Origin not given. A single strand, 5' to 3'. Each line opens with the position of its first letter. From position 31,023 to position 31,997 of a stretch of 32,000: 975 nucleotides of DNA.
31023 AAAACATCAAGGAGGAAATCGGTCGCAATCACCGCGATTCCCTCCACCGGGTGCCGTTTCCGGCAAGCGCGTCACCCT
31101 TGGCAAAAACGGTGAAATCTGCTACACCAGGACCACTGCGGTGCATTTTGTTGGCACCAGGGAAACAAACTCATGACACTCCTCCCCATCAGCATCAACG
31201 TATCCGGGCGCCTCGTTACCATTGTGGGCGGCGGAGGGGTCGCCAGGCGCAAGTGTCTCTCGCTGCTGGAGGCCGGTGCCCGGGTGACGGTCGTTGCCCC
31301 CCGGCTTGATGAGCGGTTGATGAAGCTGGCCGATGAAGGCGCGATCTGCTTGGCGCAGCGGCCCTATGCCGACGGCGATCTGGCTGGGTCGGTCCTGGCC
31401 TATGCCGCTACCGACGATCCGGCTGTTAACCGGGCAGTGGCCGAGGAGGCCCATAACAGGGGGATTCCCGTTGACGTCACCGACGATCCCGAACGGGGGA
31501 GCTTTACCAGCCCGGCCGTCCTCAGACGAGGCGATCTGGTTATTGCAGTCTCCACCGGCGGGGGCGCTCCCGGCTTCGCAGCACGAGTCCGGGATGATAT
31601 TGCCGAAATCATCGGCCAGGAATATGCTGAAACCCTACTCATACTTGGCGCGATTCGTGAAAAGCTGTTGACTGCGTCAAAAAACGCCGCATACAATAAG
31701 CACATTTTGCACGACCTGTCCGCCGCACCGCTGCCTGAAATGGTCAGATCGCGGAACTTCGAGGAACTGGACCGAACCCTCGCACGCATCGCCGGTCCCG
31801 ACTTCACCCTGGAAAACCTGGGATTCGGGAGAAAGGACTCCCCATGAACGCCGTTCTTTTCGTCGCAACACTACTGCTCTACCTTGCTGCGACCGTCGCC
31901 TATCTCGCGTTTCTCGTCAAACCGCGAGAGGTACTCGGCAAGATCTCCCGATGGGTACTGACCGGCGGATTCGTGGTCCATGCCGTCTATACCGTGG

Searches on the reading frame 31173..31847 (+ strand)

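Call 73: search_protein_families(library=pfam, proteins=[window:31173-31847:+], max_evalue=0.0001)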
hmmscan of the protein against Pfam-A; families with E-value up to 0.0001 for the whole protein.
window:31173-31847:+ (224 aa): 2 families
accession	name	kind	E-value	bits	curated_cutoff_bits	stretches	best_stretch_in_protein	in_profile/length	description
PF13241.12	NAD_binding_7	-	2.8e-30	105.4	22.1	1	7-115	2-104/104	Putative NAD(P)-binding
PF14824.11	Sirohm_synth_M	-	1.6e-07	31.1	25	1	119-145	1-27/28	Sirohaem biosynthesis protein central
